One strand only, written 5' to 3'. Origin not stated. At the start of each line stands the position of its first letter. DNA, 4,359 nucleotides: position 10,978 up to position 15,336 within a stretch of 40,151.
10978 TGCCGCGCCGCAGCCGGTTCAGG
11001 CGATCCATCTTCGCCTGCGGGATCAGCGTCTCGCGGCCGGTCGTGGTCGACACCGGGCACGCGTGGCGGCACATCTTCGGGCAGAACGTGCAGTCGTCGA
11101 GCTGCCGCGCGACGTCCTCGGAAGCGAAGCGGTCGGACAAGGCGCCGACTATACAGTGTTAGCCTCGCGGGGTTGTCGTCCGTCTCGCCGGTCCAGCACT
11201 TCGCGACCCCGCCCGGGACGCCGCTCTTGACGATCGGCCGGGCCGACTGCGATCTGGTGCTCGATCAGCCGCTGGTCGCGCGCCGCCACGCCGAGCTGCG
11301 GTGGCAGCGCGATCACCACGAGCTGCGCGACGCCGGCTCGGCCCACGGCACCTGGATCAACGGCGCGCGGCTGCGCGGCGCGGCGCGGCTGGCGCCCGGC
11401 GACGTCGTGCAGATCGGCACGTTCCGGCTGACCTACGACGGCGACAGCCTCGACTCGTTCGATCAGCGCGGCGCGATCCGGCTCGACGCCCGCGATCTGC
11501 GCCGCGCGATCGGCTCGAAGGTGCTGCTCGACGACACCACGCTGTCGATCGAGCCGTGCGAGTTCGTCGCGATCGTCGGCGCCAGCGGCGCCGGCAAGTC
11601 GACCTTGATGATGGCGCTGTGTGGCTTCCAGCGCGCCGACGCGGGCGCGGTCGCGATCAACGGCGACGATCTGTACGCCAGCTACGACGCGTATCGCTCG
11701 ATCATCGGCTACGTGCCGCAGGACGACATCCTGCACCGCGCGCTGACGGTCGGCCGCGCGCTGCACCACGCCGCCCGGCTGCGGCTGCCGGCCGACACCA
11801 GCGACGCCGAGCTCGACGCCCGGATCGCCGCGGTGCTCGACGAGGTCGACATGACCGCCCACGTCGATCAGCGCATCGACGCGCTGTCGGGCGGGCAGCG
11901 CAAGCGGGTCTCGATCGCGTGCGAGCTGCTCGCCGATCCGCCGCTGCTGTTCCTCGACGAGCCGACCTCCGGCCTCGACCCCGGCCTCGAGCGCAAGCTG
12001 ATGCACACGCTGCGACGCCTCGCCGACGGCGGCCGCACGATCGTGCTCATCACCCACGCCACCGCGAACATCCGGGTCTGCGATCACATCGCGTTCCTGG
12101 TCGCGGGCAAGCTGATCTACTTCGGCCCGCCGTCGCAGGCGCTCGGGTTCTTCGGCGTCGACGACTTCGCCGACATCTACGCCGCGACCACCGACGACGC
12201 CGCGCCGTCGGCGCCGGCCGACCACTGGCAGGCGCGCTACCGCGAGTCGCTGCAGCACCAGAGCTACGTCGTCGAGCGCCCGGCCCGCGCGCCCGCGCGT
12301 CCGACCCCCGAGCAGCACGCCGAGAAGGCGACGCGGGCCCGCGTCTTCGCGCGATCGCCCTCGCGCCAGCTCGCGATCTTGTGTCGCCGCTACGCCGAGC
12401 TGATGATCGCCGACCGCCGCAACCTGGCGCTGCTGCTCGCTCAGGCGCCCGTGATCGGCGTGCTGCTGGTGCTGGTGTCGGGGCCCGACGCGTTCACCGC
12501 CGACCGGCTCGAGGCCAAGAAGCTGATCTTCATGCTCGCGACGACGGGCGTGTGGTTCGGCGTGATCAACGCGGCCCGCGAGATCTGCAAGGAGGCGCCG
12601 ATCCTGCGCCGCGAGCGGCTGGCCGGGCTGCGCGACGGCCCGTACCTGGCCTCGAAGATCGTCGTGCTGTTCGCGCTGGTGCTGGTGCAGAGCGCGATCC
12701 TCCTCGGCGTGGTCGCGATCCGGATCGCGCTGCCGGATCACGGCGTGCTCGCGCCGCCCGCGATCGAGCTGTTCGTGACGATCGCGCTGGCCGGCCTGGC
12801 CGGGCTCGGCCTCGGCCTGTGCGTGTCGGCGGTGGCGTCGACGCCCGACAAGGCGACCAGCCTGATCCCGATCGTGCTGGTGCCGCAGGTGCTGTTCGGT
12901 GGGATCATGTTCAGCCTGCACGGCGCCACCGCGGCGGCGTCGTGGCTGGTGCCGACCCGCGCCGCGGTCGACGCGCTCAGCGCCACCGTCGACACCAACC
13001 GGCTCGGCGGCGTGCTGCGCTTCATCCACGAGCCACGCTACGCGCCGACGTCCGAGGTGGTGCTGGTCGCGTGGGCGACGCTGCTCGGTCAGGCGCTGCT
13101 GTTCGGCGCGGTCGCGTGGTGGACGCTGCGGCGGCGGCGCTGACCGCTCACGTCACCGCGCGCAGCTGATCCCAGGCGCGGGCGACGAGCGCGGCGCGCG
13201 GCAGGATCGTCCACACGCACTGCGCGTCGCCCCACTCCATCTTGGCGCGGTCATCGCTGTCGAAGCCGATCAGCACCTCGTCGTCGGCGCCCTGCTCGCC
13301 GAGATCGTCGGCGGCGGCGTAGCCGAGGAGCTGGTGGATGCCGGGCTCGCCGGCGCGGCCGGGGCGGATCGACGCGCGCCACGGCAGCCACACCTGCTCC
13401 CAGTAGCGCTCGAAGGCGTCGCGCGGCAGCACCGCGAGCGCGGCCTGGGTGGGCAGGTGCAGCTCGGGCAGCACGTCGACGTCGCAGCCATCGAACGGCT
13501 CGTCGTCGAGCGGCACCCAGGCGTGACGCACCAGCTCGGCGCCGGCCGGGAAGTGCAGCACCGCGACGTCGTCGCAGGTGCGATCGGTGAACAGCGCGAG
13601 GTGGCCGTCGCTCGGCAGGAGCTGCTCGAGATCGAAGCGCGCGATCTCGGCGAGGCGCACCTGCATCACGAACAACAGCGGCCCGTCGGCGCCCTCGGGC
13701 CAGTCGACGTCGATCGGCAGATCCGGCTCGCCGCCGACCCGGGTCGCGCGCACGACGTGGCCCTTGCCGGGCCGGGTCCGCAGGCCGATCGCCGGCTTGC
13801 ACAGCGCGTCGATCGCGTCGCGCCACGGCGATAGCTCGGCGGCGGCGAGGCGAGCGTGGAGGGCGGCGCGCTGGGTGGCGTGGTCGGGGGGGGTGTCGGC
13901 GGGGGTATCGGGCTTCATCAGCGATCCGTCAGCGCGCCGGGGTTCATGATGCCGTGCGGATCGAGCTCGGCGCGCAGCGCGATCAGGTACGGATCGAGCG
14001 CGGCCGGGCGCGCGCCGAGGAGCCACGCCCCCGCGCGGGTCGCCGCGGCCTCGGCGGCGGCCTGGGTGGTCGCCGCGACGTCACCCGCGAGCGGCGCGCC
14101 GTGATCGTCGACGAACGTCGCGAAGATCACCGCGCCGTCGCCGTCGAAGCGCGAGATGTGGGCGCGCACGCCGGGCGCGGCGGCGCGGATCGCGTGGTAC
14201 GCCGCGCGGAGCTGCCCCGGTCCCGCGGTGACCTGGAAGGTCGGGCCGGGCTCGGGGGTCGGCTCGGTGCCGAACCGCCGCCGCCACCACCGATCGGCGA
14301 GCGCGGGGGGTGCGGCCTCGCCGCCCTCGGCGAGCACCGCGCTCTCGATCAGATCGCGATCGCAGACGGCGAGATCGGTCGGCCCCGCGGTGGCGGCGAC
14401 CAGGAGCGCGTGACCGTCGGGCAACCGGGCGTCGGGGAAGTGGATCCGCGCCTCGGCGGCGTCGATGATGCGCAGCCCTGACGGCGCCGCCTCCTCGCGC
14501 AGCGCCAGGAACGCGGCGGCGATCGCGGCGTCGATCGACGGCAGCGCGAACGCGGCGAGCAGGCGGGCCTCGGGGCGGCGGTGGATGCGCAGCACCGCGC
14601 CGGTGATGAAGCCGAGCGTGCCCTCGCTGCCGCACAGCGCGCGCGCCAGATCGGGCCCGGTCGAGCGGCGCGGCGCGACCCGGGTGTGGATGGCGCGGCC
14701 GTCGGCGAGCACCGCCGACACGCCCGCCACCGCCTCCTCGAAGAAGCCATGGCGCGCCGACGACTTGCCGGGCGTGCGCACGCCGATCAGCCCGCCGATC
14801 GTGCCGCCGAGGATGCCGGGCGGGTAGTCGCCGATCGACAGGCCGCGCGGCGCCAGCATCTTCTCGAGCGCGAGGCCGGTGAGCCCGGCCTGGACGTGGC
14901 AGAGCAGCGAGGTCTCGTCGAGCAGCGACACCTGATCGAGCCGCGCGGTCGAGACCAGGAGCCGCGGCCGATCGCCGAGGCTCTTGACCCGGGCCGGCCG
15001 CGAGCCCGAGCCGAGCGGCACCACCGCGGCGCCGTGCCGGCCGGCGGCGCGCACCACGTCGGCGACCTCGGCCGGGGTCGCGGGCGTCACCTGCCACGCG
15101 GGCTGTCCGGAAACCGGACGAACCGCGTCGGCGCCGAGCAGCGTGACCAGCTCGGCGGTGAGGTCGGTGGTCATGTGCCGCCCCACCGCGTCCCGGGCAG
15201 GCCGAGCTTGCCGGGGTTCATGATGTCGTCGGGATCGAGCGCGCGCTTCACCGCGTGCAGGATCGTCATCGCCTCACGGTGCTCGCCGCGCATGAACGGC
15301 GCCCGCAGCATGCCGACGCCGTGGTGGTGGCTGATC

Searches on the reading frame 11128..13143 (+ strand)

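Call 83: search_protein_families(library=pfam, proteins=[window:11128-13143:+], max_evalue=0.001)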
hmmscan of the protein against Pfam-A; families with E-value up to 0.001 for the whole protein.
window:11128-13143:+ (671 aa): 8 families
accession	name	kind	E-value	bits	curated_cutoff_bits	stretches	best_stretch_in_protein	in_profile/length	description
PF00005.33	ABC_tran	-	3.4e-31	109.1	25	1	134-281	1-137/137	ABC transporter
PF01061.29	ABC2_membrane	-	1.2e-19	71.1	26.9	1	414-619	2-208/211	ABC-2 type transporter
PF00498.31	FHA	-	3.1e-18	66.4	20.7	1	35-97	2-67/67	FHA domain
PF12698.13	ABC2_membrane_3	-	2.5e-13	50.3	31.6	1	467-665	165-347/347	ABC-2 family transporter protein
PF13304.12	AAA_21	-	5.4e-13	50.1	27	1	254-310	239-298/304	AAA domain, putative AbiEii toxin, Type IV TA system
PF16697.10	Yop-YscD_cpl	-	2.6e-11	44.1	33.2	1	35-101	20-88/94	Inner membrane component of T3SS, cytoplasmic domain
PF13191.12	AAA_16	-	4.4e-05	24.5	32.6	1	143-277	24-139/167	AAA ATPase domain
PF02463.25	SMC_N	-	4.4e-05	23.5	40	1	145-320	25-207/220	RecF/RecN/SMC N terminal domain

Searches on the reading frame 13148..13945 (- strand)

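Call 84: search_protein_families(library=pfam, proteins=[window:13148-13945:-], max_evalue=0.01)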
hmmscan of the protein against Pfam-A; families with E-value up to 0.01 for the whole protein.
window:13148-13945:- (265 aa): 1 family
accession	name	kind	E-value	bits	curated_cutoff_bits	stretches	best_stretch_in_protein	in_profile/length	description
PF09234.15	DUF1963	-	4.3e-15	57.1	23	1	69-260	2-209/216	Domain of unknown function (DUF1963)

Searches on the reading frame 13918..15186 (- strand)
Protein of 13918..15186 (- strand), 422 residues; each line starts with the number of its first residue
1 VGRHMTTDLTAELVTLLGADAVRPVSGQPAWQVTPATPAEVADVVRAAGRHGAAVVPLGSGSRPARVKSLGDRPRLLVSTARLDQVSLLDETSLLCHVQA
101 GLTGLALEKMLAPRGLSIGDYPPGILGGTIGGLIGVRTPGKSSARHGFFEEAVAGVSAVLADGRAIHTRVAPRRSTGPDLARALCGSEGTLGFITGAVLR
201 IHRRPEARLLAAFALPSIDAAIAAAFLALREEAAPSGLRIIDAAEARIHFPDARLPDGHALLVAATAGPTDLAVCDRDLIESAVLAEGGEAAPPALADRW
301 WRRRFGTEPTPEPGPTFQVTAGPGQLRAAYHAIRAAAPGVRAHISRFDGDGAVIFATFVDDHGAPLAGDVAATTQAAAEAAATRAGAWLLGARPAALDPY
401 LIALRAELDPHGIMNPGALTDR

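Call 84: search_protein_families(library=pfam, proteins=[window:13918-15186:-], max_evalue=0.01)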
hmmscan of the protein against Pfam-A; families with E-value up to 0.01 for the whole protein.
window:13918-15186:- (422 aa): 2 families
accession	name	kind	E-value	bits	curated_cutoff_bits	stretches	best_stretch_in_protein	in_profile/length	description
PF01565.28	FAD_binding_4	-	2.4e-23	82.8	26.4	1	32-168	4-138/139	FAD binding domain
PF02913.24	FAD-oxidase_C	-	5.7e-07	29.9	21.2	1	205-305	2-112/248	FAD linked oxidases, C-terminal domain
